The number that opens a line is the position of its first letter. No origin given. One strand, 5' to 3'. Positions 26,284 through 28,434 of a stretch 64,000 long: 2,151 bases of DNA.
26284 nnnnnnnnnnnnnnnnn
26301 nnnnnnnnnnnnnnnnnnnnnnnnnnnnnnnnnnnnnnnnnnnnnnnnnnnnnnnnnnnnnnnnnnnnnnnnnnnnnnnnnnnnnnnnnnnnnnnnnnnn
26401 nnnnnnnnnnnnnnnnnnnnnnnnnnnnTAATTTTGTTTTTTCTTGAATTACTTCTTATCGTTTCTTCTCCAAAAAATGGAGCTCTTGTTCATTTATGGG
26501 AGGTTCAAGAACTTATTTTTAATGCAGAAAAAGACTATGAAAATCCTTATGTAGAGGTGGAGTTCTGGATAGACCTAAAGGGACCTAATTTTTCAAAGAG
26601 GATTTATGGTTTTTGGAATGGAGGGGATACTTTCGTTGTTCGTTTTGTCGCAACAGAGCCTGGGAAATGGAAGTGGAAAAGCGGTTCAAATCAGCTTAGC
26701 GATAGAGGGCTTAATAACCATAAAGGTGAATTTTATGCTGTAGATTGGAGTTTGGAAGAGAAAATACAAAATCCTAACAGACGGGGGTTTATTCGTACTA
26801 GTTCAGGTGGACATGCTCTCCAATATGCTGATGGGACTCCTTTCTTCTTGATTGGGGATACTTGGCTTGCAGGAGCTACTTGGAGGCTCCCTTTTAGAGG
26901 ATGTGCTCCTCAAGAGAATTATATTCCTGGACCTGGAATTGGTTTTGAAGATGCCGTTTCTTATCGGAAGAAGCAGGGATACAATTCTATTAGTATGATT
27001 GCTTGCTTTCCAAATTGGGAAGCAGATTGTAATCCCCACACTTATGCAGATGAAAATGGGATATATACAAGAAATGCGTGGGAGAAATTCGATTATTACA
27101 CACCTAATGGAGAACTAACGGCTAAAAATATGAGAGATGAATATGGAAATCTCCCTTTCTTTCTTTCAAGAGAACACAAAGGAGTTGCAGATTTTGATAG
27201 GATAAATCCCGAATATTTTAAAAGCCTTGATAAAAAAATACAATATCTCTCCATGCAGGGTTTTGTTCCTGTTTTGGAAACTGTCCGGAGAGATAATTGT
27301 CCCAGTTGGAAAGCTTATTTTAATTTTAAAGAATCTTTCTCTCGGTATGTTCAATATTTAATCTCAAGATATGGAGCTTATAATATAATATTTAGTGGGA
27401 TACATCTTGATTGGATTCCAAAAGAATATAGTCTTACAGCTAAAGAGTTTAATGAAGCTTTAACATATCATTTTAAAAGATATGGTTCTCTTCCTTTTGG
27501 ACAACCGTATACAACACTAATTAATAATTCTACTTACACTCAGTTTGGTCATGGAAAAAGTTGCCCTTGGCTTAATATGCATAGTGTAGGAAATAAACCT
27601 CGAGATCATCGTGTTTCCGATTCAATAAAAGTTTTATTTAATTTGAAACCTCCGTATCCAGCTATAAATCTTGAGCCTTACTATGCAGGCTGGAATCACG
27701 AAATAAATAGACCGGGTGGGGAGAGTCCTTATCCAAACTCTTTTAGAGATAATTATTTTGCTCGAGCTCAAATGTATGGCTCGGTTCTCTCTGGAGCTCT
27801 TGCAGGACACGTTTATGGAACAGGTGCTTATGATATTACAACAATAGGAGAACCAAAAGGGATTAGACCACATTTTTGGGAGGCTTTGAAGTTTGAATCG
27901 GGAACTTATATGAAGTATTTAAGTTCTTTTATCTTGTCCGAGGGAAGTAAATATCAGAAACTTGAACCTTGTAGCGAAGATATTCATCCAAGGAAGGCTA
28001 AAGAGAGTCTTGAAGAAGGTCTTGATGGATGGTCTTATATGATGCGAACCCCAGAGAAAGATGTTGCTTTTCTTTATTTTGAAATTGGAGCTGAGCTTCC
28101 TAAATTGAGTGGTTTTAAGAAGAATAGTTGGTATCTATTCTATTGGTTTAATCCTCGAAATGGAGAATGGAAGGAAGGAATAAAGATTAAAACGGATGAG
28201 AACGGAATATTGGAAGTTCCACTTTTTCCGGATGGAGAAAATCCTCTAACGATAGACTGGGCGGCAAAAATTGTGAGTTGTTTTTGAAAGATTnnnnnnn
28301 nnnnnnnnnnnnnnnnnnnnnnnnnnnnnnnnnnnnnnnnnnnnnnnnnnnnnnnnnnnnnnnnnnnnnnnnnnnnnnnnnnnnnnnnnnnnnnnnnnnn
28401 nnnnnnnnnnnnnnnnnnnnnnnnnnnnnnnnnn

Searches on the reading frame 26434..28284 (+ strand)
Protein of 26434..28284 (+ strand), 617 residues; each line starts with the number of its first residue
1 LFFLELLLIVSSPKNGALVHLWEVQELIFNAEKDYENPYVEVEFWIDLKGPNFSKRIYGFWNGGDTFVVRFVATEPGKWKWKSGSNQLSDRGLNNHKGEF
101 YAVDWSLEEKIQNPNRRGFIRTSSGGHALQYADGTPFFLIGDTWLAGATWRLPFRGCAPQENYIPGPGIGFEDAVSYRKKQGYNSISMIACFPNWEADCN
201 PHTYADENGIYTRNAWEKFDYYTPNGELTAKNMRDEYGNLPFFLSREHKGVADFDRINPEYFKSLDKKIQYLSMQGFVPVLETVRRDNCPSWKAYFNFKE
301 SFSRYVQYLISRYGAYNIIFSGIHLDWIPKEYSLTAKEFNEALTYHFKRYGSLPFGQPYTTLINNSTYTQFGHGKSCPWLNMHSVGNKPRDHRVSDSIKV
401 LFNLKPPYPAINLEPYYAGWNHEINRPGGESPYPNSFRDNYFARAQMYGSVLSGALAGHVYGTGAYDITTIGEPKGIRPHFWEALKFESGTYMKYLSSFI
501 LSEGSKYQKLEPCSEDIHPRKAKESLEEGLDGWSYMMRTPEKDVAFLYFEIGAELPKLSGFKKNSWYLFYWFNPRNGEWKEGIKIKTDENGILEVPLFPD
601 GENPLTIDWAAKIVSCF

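Call 52: search_protein_families(library=pfam, proteins=[window:26434-28284:+], max_evalue=0.00001)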
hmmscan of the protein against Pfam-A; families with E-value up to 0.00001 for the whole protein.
window:26434-28284:+ (617 aa): 2 families
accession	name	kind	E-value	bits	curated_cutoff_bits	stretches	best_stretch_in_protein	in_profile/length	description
PF13204.13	Apiosidase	-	1.7e-30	107.2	26.5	1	124-502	2-315/320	Apiosidase-like, catalytic domain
PF16586.11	DUF5060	-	1.6e-17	63.9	27.2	1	19-85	2-69/70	Domain of unknown function (DUF5060)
